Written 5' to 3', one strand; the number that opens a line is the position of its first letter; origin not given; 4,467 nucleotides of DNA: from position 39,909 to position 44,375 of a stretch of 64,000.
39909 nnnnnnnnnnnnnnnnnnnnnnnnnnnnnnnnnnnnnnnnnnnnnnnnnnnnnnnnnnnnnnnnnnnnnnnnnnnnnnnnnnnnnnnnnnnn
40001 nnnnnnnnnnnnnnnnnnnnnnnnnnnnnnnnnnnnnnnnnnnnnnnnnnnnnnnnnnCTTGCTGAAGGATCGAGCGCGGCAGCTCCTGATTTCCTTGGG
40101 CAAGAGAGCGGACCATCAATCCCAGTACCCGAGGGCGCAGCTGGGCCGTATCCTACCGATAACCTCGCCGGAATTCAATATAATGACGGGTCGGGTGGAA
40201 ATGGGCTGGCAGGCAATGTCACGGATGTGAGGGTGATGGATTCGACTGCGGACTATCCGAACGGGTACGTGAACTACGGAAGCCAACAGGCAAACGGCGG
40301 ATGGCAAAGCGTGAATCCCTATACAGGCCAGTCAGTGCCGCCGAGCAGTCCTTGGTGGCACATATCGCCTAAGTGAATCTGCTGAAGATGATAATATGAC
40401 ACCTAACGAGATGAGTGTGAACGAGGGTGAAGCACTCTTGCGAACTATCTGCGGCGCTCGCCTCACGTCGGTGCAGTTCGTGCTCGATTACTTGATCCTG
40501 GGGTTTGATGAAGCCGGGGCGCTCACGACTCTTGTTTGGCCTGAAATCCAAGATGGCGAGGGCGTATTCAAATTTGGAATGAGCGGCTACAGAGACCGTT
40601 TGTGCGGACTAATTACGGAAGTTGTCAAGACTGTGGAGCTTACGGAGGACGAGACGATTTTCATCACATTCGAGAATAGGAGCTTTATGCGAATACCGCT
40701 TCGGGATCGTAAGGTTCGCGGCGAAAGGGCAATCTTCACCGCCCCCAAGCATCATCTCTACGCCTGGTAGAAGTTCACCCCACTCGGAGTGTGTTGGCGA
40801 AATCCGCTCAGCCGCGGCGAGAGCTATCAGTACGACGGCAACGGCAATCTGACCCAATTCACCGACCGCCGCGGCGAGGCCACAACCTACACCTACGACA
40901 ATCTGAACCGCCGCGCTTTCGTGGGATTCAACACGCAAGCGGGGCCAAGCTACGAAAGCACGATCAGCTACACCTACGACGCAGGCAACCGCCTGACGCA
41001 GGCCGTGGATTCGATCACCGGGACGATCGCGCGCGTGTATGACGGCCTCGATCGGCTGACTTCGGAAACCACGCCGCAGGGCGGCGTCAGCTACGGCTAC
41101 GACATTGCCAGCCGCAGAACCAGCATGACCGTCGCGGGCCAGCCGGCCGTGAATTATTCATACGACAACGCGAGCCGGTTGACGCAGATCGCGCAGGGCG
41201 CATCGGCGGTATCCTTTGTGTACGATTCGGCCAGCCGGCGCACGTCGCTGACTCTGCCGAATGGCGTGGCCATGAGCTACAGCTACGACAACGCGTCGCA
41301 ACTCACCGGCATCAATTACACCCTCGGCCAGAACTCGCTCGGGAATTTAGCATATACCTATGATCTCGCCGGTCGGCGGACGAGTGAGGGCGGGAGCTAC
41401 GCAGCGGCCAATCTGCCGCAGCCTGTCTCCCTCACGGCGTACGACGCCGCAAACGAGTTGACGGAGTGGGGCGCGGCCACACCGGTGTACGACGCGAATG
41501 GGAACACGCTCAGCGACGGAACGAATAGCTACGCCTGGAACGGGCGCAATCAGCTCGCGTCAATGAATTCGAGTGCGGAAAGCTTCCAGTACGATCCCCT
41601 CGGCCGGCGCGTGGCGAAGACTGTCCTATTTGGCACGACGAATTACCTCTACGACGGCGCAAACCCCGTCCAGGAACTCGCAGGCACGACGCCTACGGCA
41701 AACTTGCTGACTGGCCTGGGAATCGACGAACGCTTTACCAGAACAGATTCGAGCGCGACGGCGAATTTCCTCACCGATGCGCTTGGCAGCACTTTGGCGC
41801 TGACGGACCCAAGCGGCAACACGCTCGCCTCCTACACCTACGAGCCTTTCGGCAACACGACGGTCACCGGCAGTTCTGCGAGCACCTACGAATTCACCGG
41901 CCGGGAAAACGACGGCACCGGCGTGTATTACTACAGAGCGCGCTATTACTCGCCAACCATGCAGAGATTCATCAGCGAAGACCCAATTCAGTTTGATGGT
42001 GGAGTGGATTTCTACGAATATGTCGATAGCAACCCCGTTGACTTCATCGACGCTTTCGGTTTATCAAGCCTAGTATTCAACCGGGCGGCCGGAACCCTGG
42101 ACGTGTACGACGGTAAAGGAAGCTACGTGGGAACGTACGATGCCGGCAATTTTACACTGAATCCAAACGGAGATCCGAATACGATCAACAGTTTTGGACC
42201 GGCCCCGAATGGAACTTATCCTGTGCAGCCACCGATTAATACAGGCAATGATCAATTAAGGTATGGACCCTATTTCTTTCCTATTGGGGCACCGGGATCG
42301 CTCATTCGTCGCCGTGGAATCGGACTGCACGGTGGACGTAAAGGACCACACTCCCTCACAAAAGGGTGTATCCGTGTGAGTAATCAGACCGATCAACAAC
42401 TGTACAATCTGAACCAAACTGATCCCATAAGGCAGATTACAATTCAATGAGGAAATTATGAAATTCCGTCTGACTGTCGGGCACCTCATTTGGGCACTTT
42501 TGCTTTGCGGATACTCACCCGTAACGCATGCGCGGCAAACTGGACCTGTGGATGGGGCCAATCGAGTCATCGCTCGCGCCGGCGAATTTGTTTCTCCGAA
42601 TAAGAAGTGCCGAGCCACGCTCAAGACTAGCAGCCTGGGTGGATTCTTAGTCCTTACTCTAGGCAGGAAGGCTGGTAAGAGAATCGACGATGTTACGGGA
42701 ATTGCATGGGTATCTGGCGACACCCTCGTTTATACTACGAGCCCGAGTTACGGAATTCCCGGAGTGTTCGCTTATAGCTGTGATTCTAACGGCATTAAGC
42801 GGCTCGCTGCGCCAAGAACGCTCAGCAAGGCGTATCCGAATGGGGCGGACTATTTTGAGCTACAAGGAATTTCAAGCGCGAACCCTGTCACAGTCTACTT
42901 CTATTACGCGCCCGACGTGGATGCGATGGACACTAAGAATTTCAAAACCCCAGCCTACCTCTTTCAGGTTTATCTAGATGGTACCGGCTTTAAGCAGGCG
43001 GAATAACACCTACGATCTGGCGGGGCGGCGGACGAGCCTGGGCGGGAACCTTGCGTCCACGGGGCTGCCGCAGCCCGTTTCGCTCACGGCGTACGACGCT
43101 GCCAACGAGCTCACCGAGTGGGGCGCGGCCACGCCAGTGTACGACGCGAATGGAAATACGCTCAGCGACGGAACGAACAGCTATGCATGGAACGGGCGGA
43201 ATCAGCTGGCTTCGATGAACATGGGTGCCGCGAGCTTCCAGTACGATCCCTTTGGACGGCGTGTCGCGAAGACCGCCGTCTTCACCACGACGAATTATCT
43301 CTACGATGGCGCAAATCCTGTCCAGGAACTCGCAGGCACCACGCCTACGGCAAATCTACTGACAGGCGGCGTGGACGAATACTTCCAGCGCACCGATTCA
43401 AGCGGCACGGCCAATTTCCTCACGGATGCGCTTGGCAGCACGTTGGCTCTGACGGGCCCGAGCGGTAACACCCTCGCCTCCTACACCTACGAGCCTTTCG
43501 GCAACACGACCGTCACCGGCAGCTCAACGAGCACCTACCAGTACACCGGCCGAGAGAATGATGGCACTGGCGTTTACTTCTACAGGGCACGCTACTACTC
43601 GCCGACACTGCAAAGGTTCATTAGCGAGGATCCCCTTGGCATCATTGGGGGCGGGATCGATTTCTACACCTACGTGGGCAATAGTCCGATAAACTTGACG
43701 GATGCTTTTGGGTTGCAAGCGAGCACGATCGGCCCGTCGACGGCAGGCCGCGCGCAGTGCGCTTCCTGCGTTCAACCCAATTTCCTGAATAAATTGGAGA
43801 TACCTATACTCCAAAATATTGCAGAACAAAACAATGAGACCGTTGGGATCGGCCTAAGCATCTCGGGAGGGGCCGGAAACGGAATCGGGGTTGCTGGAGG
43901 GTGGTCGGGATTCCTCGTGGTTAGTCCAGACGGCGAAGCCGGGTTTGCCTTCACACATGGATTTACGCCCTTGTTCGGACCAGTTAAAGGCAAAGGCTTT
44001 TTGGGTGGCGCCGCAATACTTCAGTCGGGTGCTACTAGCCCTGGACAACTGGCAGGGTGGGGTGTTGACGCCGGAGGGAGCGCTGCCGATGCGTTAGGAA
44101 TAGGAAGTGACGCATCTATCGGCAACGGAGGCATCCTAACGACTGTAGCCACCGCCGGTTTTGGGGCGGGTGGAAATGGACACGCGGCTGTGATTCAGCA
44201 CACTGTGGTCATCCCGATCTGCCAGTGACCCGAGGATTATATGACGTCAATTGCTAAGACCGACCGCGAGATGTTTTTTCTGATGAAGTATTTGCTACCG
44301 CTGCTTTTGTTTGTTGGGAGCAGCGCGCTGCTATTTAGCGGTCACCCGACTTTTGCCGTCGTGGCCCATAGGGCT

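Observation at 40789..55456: Array of eight start-less orphan Rhs-CT cassettes (seven with immunity partners; ~14.7 kb) downstream of one expressed Rhs gene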

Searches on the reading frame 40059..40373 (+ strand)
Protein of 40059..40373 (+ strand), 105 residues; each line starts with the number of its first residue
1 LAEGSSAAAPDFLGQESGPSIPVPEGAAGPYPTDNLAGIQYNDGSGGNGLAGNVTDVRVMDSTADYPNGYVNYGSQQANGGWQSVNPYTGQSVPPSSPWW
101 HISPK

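Call 54: predict_structure(alignment_id=A1)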
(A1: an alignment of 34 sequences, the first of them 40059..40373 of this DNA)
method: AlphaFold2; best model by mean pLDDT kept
length: 105 residues; sequences in the alignment: 34
mean_pLDDT: 91.0   pTM: 0.81
mean pLDDT of the five models: 91.0, 90.4, 89.5, 89.2, 88.7
residues with pLDDT >= 90: 83; 70-90: 16; 50-70: 3; < 50: 3
segments of 3 or more residues with pLDDT < 50: 1-3
pLDDT, mean of each block of 10 residues (from residue 1): 65 89 96 92 96 97 92 94 96 95 88
secondary structure, 60 per line:
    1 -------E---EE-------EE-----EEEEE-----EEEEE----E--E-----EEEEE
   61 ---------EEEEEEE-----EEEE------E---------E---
elements in order: E28-32 E38-42 E56-60 E70-76 E82-85

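Call 56: fold_search(model_id=the predicted structure, library=pdb)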
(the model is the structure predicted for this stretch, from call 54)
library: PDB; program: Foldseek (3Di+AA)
matches with E <= 10: 84; with E <= 0.001: 0
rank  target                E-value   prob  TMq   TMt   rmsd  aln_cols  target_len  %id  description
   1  1yf9_C                1.0e+00  0.16  0.29  0.21   6.4        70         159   18  Structural analysis of Leishmania major ubiquitin conjugating enzyme E2 (released 2005-02-22)
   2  1yf9_A                1.0e+00  0.12  0.27  0.20   7.0        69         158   22  Structural analysis of Leishmania major ubiquitin conjugating enzyme E2 (released 2005-02-22)
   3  3fd8_A                1.9e+00  0.02  0.15  0.06  13.3        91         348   15  Crystal Structure of an oxidoreductase from Enterococcus faecalis (released 2009-02-03)
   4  3fd8_D                2.2e+00  0.02  0.15  0.06  13.3        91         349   15  Crystal Structure of an oxidoreductase from Enterococcus faecalis (released 2009-02-03)
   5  6xw5_D                3.2e+00  0.02  0.17  0.16  13.7        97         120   12  Crystal structure of murine norovirus P domain in complex with Nanobody NB-5820 (released 2020-04-22)
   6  8jiz_B                3.3e+00  0.02  0.16  0.03  14.8        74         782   20  Cryo-EM structure of GluN1-2A NMDAR in complex with human Fab5F6 in two fab bind conformation (released 2024-06-05)
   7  7b28_G                3.5e+00  0.05  0.23  0.19   8.0        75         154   11  Complement inhibitor CirpA3 from Rhipicephalus pulchellus (released 2021-12-08)
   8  6q1k_L                3.5e+00  0.04  0.21  0.13  10.2        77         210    8  Inferred intermediate I-7 of the human antibody lineage 652 (released 2019-12-18)
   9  3fd8_E                4.0e+00  0.01  0.15  0.06  13.1        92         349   15  Crystal Structure of an oxidoreductase from Enterococcus faecalis (released 2009-02-03)
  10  9b6r_L                4.2e+00  0.05  0.23  0.22  11.4        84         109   12  Fab1-5 in complex with the capsid of Adeno-associated virus type 9 (released 2025-04-16)
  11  3ma9_L                4.2e+00  0.04  0.24  0.15  11.2        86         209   10  Crystal structure of gp41 derived protein complexed with fab 8066 (released 2010-12-01)
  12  2bvb                  4.4e+00  0.02  0.17  0.14  12.1        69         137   10  The C-terminal domain from Micronemal Protein 1 (MIC1) from Toxoplasma Gondii (released 2005-10-12)
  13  4mmx_A                4.7e+00  0.08  0.20  0.03   4.1        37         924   22  Integrin AlphaVBeta3 ectodomain bound to the tenth domain of Fibronectin (released 2014-03-26)
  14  7b28_C                4.7e+00  0.04  0.23  0.19   8.0        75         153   11  Complement inhibitor CirpA3 from Rhipicephalus pulchellus (released 2021-12-08)
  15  5ihj_A                5.0e+00  0.10  0.30  0.08   5.1        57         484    9  Fusion of Maltose-binding Protein and PilA from Acinetobacter baumannii BIDMC57 (released 2016-09-21)
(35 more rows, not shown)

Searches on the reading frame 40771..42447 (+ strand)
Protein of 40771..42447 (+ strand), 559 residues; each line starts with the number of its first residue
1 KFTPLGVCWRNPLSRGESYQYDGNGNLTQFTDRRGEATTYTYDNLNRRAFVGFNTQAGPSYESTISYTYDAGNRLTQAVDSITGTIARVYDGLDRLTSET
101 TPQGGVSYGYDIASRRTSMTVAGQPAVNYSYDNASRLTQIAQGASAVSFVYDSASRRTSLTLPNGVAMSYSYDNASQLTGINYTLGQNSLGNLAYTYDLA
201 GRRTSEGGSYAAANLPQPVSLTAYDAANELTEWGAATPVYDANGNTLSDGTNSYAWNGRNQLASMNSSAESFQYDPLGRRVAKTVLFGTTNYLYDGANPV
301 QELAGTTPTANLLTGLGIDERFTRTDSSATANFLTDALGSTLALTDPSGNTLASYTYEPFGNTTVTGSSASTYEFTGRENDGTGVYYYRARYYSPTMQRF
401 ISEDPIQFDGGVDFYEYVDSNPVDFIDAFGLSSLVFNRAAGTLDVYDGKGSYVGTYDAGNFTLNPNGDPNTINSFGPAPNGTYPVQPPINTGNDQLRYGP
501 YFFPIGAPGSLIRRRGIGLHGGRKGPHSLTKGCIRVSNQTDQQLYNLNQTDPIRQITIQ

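Call 7: search_protein_families(library=pfam, proteins=[window:40771-42447:+], max_evalue=0.01)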
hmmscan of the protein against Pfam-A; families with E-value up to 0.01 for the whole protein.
window:40771-42447:+ (559 aa): 4 families
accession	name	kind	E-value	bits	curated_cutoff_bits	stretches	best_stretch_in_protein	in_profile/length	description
PF05593.20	RHS_repeat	-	1.3e-33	115.1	22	4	21-48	1-28/38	RHS Repeat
PF03734.19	YkuD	-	0.0014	19.7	23.4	0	475-547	38-137/146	L,D-transpeptidase catalytic domain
PF15283.12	DUF4595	-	0.0014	19.1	34.2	0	18-83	33-95/202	Domain of unknown function (DUF4595) with porin-like fold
PF10908.13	Tlde1_dom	-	0.0041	18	30.1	0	466-542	15-102/120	Tlde1 domain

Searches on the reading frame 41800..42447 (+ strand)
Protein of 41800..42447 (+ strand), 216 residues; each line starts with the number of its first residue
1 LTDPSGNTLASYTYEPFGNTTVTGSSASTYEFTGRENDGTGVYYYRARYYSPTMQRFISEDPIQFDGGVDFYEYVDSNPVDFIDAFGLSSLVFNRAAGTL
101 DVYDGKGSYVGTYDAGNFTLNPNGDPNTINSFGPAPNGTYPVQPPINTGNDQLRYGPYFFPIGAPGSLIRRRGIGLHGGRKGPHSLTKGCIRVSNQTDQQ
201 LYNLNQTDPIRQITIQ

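Call 35: find_homologous_proteins(query=window:41800-42447:+, max_evalue=0.00001)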
Query window:41800-42447:+ (216 aa): 1447 proteins with E <= 0.00001 among 1619 candidates; the best 120 are listed.
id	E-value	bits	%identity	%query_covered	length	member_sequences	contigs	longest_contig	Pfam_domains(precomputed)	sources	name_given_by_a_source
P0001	4.4e-101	355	74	100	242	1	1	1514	PF03734.20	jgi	jgi:RHS repeat-associated protein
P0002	8.7e-87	309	66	100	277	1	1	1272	PF03734.20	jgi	jgi:RHS repeat-associated protein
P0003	9.6e-81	289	62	100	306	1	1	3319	PF05593.20,PF03734.20,PF25023.2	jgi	jgi:RHS repeat-associated protein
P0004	1.7e-78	281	64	94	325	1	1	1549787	PF05593.20,PF03734.20,PF25023.2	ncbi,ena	-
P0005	9.2e-67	243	57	100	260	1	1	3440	PF03734.20,PF25023.2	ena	-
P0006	1.0e-49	187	48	100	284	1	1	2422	PF03734.20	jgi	jgi:RHS repeat-associated protein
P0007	2.0e-49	186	45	44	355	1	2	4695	-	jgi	jgi:RHS repeat-associated protein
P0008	4.5e-47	179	48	100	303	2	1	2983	-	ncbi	-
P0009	1.2e-45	174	55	75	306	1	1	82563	PF05593.20,PF25023.2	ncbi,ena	-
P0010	1.2e-45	174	48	82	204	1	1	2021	PF03734.20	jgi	jgi:RHS repeat-associated protein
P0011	8.0e-45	171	45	100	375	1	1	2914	PF05593.20,PF25023.2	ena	-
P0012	3.6e-43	166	42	100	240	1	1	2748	-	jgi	-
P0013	8.9e-40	155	47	99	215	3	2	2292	-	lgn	-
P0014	2.1e-38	150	46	82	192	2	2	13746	PF03734.20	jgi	-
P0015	2.2e-38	150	42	100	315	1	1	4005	PF05593.20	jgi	jgi:RHS repeat-associated protein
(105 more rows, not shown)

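Call 36: find_encoding_contigs(protein=P0004, flank=10000, max_places=3)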
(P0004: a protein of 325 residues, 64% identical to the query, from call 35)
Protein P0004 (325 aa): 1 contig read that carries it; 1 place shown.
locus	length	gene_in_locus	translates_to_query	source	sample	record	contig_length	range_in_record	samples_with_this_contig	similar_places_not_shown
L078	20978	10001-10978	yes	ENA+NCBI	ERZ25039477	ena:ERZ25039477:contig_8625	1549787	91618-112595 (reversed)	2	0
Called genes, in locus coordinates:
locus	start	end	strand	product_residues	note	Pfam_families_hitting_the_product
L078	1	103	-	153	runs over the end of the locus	-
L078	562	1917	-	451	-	PF01546:Peptidase_M20, PF07687:M20_dimer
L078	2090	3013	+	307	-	PF00701:DHDPS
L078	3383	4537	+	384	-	-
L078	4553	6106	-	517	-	PF13007:LZ_Tnp_IS66 (weak), PF13005:zf-IS66, PF03050:DDE_Tnp_IS66, PF13817:DDE_Tnp_IS66_C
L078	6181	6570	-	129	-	PF05717:TnpB_IS66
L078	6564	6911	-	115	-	-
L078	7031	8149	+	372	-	PF05593:RHS_repeat (faint), PF25023:TEN_YD-shell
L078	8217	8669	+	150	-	-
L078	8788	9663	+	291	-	-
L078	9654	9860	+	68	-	-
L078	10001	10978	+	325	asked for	PF25023:TEN_YD-shell (faint), PF05593:RHS_repeat (weak), PF03734:YkuD (weak)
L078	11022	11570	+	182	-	-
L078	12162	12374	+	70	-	-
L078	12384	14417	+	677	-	PF03190:Thioredox_DsbH, PF13098:Thioredoxin_2 (faint), PF13899:Thioredoxin_7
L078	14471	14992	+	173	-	PF08534:Redoxin, PF00578:AhpC-TSA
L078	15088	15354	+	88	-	PF00216:Bac_DNA_binding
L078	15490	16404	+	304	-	PF02163:Peptidase_M50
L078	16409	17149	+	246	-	PF00535:Glycos_transf_2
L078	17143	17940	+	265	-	PF06750:A24_N_bact, PF01478:Peptidase_A24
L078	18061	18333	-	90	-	-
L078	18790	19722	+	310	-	PF02321:OEP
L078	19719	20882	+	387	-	PF25917:BSH_RND (faint), PF25973:BSH_CzcB, PF25954:Beta-barrel_RND_2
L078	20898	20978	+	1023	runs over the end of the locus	PF00873:ACR_tran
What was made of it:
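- CT1-like tips occur in many short RHS ORFs and in L078 with a 182-aa partner (calls 35, 36).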

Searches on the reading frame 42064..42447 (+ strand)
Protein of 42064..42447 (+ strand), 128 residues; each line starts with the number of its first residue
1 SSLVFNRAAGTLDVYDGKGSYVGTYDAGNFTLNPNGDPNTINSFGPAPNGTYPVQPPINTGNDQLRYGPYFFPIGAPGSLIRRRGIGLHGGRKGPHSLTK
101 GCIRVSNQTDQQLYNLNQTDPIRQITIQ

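Call 25: search_protein_families(library=pfam, proteins=[window:42064-42447:+], max_evalue=5)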
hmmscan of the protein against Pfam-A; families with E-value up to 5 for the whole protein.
window:42064-42447:+ (128 aa): 2 families
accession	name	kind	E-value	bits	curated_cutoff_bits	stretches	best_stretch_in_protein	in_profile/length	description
PF03734.19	YkuD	-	5.3e-05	24.3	23.4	1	44-116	38-137/146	L,D-transpeptidase catalytic domain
PF10908.13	Tlde1_dom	-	0.00023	22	30.1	1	31-111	11-102/120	Tlde1 domain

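Call 26: search_solved_structures(query=window:42064-42447:+, max_evalue=10, show_alignments=2)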
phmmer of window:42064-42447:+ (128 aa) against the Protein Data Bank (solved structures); distinct sequences matched with E-value up to 10: 1.
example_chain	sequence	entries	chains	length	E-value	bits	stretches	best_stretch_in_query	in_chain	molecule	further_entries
2gas_A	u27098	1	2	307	0.27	14.6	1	17-43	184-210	isoflavone reductase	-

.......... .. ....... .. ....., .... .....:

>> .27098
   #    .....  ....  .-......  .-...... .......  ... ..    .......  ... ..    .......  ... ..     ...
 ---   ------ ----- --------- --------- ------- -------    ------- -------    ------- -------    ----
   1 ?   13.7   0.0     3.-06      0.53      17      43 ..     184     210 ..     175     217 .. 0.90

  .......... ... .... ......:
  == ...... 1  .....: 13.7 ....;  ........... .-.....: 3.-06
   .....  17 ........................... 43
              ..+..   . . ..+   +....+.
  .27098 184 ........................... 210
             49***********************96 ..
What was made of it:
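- On YkuD/Tlde1 L,D-transpeptidase-fold toxin (CT1): No PDB sequence match (call 26).
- Tried and rejected: PDB sequence search with CT1 gave only noise (call 26).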

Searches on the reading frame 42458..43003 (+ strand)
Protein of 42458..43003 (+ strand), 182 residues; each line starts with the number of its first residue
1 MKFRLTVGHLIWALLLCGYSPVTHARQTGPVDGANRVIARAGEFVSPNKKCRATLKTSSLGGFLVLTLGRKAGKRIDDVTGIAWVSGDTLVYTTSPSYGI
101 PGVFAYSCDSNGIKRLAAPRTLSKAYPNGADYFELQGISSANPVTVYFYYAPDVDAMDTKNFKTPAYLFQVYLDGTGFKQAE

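Call 8: search_protein_families(library=pfam, proteins=[window:42458-43003:+], max_evalue=0.1)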
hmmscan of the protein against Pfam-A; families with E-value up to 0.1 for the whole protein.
window:42458-43003:+ (182 aa): 0 families

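Call 12: find_encoding_contigs(protein=window:42458-43003:+, flank=10000, max_places=6)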
Protein window:42458-43003:+ (182 aa): no gene with exactly this product is on record in the collection.

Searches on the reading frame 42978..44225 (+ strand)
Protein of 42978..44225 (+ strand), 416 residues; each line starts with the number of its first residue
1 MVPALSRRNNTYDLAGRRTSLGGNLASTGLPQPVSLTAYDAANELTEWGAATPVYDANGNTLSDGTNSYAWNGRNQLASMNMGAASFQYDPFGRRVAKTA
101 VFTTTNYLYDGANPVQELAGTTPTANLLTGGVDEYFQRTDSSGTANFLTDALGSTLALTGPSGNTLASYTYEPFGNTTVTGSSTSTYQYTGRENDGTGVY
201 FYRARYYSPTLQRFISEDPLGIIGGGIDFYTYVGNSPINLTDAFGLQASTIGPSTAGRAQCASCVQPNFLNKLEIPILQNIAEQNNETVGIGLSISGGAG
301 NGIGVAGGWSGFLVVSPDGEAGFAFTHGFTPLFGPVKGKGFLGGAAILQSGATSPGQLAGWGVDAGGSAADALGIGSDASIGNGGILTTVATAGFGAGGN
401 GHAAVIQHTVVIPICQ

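Call 7: search_protein_families(library=pfam, proteins=[window:42978-44225:+], max_evalue=0.01)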
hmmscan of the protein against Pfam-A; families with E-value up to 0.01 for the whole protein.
window:42978-44225:+ (416 aa): 1 family
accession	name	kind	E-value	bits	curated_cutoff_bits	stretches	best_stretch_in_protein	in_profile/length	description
PF05593.20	RHS_repeat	-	0.00016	22.4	22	0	150-182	2-34/38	RHS Repeat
